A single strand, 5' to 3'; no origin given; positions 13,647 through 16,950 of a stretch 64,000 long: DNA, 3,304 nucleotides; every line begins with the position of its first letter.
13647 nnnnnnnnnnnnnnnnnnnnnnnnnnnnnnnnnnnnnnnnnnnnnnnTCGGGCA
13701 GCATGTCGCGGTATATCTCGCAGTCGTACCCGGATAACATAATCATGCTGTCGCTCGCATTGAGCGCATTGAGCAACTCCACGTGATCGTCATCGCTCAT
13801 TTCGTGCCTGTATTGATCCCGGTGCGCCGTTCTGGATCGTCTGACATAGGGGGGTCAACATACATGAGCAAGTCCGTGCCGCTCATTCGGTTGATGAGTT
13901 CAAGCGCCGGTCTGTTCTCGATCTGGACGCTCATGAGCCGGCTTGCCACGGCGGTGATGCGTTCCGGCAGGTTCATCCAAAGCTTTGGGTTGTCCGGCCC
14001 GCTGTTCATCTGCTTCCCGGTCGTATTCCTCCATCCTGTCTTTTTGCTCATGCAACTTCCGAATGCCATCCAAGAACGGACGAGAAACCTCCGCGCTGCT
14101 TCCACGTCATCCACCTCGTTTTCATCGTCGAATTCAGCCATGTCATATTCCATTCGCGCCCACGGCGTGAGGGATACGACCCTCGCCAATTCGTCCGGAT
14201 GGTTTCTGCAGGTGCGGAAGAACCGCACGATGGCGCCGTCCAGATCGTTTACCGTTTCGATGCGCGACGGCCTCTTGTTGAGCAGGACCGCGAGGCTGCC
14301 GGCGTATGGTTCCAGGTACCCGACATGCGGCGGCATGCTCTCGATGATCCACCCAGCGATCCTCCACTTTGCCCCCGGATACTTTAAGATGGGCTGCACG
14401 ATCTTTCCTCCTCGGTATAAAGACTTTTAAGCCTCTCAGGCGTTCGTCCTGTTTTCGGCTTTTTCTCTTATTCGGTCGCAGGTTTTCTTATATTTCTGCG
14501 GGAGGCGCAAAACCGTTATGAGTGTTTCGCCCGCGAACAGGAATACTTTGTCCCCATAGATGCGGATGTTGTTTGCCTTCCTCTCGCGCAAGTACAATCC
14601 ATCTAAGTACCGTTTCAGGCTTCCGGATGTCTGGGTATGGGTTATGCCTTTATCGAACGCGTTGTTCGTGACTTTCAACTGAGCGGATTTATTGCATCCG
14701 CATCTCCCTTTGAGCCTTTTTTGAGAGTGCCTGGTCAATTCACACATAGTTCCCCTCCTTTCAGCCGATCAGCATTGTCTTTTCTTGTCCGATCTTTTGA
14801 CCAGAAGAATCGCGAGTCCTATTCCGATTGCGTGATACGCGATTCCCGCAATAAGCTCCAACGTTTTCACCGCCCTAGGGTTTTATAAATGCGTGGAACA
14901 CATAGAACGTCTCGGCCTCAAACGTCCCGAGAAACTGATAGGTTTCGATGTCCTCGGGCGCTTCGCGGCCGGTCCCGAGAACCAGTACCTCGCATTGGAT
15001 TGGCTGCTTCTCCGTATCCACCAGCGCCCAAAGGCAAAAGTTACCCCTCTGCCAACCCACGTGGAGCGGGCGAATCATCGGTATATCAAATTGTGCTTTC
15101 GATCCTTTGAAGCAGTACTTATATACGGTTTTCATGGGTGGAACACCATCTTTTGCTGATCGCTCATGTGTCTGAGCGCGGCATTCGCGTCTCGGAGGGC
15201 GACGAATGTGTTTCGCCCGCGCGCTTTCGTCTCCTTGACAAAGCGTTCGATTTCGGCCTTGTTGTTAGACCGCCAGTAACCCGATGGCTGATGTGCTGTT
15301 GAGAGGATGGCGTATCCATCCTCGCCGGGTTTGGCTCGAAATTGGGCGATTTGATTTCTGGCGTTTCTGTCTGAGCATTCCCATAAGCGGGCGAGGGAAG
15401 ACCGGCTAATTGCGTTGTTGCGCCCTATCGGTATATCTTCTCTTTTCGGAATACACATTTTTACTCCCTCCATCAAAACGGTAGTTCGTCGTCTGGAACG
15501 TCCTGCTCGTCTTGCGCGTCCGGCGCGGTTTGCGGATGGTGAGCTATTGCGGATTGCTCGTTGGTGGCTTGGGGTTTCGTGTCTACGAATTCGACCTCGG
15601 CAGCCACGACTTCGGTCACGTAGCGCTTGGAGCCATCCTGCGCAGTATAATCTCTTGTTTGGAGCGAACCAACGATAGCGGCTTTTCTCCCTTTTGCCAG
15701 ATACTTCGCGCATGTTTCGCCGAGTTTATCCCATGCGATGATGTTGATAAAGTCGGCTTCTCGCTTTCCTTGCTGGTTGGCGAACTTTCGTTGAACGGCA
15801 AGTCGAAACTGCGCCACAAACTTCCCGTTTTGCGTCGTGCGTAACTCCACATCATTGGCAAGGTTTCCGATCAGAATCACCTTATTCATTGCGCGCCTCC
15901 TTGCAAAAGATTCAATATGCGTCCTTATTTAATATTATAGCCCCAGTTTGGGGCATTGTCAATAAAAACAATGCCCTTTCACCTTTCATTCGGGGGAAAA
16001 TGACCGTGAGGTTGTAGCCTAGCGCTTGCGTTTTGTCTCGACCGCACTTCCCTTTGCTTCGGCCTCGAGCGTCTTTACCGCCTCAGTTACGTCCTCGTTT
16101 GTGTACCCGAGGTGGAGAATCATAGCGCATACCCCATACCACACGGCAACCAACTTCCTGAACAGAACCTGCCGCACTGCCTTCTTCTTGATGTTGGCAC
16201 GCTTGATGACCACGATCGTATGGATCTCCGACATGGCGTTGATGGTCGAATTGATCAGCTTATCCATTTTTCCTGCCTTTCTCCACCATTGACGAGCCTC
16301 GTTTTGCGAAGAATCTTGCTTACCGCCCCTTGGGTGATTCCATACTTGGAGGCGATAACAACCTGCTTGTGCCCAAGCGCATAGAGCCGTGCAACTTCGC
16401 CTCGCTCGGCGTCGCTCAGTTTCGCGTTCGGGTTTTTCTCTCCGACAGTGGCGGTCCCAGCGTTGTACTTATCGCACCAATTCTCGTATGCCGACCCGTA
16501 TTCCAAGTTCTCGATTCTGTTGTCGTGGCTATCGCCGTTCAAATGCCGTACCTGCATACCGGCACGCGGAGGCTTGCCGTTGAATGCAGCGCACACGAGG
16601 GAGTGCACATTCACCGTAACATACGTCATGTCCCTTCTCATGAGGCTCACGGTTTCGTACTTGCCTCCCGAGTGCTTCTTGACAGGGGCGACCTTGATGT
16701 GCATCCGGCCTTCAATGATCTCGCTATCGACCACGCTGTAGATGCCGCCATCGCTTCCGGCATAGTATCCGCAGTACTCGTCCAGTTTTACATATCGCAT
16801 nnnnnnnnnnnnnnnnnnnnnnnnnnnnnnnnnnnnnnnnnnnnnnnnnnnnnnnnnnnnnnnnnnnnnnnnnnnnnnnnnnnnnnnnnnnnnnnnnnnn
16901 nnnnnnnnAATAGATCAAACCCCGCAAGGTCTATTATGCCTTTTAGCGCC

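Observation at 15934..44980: Four near-identical consensus promoters with a palindrome in the spacer: a putative repressor regulon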

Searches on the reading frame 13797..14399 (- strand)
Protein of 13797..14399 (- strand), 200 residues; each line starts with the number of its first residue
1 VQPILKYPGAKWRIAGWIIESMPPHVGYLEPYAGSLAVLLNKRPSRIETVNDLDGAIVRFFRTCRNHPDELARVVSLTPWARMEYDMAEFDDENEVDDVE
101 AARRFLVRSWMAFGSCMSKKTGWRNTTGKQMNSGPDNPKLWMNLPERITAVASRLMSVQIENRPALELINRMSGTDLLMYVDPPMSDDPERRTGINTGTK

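Call 59: search_protein_families(library=pfam, proteins=[window:13797-14399:-], max_evalue=0.001)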
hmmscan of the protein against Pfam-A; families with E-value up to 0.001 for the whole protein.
window:13797-14399:- (200 aa): 1 family
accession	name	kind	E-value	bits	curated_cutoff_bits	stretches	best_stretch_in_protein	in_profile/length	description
PF02086.21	MethyltransfD12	-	6.3e-13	49.5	22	1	7-184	1-184/253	D12 class N6 adenine-specific DNA methyltransferase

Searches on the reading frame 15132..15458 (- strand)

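Call 15: search_protein_families(library=phrogs, proteins=[window:15132-15458:-], max_evalue=0.0001)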
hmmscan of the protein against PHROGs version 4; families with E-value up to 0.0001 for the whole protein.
window:15132-15458:- (108 aa): 1 family
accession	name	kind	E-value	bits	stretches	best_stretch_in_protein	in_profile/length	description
phrog_2113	-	unknown function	6.6e-07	30.2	1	9-88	20-96/113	-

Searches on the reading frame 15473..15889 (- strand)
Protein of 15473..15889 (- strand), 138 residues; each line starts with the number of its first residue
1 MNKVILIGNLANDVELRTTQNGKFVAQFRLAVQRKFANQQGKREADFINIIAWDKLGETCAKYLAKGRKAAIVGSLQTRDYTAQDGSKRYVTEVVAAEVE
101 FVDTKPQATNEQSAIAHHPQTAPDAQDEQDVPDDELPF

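Call 15: search_protein_families(library=phrogs, proteins=[window:15473-15889:-], max_evalue=0.0001)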
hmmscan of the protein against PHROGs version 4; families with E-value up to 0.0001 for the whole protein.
window:15473-15889:- (138 aa): 4 families
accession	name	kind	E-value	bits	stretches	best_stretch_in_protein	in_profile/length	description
phrog_44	-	DNA, RNA and nucleotide metabolism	6.9e-52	177.9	1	1-138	87-228/271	single strand DNA binding protein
phrog_25370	-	unknown function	2e-13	50.8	1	1-47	2-48/48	-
phrog_27667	-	DNA, RNA and nucleotide metabolism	2e-09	38.5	1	71-132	3-60/61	single strand DNA binding protein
phrog_26861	-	unknown function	7.1e-06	26.4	1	2-84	135-211/242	-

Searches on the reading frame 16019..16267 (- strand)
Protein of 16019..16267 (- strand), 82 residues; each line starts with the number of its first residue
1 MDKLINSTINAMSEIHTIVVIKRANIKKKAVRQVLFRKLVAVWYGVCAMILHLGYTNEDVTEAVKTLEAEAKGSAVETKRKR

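Call 15: search_protein_families(library=phrogs, proteins=[window:16019-16267:-], max_evalue=0.0001)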
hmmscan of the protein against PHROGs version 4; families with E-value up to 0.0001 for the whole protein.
window:16019-16267:- (82 aa): 0 families

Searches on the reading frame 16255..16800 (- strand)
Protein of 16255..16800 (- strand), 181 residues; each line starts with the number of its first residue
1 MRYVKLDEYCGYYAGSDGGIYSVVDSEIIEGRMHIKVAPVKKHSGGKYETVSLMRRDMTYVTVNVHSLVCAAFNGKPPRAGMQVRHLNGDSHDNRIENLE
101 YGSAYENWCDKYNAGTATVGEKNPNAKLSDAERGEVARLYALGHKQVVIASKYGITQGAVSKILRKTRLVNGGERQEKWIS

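Call 59: search_protein_families(library=pfam, proteins=[window:16255-16800:-], max_evalue=0.001)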
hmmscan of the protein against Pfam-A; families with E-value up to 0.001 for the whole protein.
window:16255-16800:- (181 aa): 2 families
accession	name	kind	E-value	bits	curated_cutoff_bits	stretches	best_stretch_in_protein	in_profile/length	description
PF13392.12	HNH_3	-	3.1e-12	46.4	24.8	1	65-107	3-44/46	HNH endonuclease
PF13518.12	HTH_28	-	0.00087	19.8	25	0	132-166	1-35/52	Helix-turn-helix domain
